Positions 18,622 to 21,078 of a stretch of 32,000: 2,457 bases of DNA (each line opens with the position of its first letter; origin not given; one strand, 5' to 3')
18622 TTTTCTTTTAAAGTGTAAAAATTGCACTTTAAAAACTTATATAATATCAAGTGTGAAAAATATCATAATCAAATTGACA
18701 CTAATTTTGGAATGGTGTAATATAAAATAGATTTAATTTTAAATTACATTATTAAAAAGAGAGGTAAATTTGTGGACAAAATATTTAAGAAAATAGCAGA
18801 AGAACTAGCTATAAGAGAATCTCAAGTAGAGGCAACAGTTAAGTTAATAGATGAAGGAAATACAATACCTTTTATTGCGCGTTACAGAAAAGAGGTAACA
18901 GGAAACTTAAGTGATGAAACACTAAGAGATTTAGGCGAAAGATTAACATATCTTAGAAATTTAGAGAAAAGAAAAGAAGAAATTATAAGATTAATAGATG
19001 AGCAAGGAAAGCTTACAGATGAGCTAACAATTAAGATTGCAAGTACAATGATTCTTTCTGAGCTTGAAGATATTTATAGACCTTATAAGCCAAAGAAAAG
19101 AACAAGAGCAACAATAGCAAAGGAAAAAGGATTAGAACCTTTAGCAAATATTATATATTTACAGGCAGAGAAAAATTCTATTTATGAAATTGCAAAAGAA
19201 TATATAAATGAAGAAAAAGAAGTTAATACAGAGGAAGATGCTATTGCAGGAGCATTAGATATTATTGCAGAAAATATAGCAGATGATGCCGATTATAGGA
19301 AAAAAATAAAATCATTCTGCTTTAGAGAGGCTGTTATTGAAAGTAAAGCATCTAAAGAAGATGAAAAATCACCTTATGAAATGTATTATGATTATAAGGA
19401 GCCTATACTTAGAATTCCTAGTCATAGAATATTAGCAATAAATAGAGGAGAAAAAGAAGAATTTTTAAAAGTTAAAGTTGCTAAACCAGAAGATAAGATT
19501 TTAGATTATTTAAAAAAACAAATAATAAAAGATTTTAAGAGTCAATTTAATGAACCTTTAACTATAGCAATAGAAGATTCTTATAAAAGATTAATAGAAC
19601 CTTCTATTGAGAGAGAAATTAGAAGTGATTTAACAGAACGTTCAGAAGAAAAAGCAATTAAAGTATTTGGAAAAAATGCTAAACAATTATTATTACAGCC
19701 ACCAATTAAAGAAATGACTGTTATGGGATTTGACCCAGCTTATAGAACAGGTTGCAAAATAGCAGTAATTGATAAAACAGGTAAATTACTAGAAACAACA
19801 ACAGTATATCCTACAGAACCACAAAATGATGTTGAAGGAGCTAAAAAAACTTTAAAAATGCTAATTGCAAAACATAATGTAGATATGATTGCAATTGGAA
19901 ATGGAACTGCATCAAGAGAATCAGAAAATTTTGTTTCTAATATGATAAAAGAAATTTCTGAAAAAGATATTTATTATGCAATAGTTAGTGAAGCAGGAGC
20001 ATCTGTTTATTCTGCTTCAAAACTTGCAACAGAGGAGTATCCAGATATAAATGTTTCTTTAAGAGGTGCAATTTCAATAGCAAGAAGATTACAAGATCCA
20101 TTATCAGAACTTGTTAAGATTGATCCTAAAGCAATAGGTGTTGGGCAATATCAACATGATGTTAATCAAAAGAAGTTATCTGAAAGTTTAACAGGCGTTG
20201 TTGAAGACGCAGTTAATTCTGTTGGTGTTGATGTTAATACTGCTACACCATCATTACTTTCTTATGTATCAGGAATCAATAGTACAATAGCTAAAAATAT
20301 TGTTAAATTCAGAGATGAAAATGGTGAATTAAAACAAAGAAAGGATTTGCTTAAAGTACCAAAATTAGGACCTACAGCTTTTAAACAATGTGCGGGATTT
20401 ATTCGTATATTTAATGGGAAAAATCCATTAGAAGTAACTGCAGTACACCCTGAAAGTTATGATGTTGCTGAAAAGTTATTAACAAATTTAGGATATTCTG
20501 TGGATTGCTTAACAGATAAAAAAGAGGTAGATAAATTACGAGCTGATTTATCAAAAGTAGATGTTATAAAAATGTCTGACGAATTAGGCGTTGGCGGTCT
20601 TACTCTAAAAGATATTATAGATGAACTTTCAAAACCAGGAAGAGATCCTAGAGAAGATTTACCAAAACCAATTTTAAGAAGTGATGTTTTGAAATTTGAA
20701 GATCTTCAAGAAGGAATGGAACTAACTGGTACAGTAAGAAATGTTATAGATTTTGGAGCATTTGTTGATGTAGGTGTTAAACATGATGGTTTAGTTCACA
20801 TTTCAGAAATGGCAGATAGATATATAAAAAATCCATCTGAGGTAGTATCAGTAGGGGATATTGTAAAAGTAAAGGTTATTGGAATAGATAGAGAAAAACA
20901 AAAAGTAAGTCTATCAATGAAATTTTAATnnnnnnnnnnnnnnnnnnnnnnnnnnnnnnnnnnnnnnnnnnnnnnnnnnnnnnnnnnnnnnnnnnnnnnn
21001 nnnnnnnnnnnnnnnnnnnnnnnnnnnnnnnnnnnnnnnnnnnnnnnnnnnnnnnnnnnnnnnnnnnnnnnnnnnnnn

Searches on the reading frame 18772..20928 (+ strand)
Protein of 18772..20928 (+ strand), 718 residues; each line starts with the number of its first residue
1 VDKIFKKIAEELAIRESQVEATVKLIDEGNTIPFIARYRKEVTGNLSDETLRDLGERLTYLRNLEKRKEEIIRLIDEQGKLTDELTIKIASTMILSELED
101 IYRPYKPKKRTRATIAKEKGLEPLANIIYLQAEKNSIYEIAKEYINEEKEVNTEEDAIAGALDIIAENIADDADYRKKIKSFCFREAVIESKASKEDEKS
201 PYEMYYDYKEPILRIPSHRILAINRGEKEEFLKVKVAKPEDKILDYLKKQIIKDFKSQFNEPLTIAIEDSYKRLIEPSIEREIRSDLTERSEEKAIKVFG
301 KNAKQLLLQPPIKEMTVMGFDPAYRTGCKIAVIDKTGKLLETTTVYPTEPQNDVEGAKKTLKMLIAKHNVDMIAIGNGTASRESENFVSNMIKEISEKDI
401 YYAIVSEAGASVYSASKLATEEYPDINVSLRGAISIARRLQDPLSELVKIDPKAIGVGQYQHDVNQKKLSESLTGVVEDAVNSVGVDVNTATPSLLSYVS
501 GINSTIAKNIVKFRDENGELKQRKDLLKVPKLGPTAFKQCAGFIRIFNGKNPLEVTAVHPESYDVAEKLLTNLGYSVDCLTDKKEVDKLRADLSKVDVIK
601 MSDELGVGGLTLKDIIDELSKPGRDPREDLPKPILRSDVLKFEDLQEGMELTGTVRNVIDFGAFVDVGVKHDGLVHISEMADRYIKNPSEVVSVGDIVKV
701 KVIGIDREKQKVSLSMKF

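Call 11: search_protein_families(library=pfam, proteins=[window:18772-20928:+], max_evalue=0.001)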
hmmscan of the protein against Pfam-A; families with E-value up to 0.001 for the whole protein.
window:18772-20928:+ (718 aa): 9 families
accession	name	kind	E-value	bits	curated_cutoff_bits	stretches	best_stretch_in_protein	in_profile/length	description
PF16921.10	Tex_YqgF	-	2.9e-57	193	27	1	316-441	2-126/126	Tex protein YqgF-like domain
PF09371.15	Tex_N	-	8.5e-32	109.2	32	1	3-76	2-75/75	Tex-like protein N-terminal domain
PF22706.1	Tex_central_region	-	5.2e-30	105.2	27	1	139-299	8-178/178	Tex central region-like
PF12836.13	HHH_3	-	4.1e-28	97.7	27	1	481-545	1-65/65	Helix-hairpin-helix motif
PF00575.29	S1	-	2e-20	73.4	22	1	645-717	2-74/74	S1 RNA binding domain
PF17674.7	HHH_9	-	1e-19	71.6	23.1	1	551-627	1-70/70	HHH domain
PF14635.12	HHH_7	-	1.4e-10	41.9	27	1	458-546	9-103/104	Helix-hairpin-helix motif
PF23459.1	S1_RRP5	-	5.1e-09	37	27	1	645-715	1-71/72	RRP5 S1 domain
PF14639.11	YqgF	-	6.7e-08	32.9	35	1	332-448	25-147/150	Holliday-junction resolvase-like of SPT6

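Call 87: find_encoding_contigs(protein=window:18772-20928:+, flank=10000, max_places=4)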
Protein window:18772-20928:+ (718 aa): 20 contigs read that carry it; 3 places shown.
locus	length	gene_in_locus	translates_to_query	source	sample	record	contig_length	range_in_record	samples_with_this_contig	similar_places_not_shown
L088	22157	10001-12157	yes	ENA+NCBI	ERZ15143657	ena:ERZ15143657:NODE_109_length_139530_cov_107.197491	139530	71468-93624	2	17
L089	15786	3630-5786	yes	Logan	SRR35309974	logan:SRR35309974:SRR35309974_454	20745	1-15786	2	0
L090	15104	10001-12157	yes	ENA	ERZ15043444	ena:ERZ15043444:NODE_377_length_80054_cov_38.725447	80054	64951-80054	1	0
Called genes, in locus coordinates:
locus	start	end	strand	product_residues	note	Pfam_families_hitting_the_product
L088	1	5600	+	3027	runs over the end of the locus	PF17802:SpaA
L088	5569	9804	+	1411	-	PF17802:SpaA, PF06458:MucBP (weak), PF17802:SpaA, PF05738:Cna_B, PF17802:SpaA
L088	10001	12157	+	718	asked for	PF09371:Tex_N, PF22706:Tex_central_region, PF16921:Tex_YqgF, PF14635:HHH_7, PF12836:HHH_3, PF17674:HHH_9, PF00575:S1, PF23459:S1_RRP5, +1 more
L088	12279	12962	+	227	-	-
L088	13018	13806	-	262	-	PF00753:Lactamase_B, PF23023:Anti-Pycsar_Apyc1, PF16661:Lactamase_B_6 (weak), PF12706:Lactamase_B_2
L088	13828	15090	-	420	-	PF00275:EPSP_synthase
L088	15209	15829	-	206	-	PF09551:Spore_II_R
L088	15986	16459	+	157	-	-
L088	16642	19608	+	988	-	PF01704:UDPGP, PF02878:PGM_PMM_I, PF02879:PGM_PMM_II, PF02880:PGM_PMM_III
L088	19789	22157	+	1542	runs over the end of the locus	PF02368:Big_2, PF26918:Ig_Eae (weak), PF02368:Big_2, PF22359:Big-like (weak), PF02368:Big_2, PF26918:Ig_Eae (weak), PF02368:Big_2, PF22359:Big-like (weak), +4 more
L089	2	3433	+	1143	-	?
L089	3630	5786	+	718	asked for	PF09371:Tex_N, PF22706:Tex_central_region, PF16921:Tex_YqgF, PF14635:HHH_7, PF12836:HHH_3, PF17674:HHH_9, PF00575:S1, PF23459:S1_RRP5, +1 more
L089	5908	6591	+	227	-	-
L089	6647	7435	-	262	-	PF00753:Lactamase_B, PF23023:Anti-Pycsar_Apyc1, PF16661:Lactamase_B_6 (weak), PF12706:Lactamase_B_2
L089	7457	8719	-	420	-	PF00275:EPSP_synthase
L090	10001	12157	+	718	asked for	PF09371:Tex_N, PF22706:Tex_central_region, PF16921:Tex_YqgF, PF14635:HHH_7, PF12836:HHH_3, PF17674:HHH_9, PF00575:S1, PF23459:S1_RRP5, +1 more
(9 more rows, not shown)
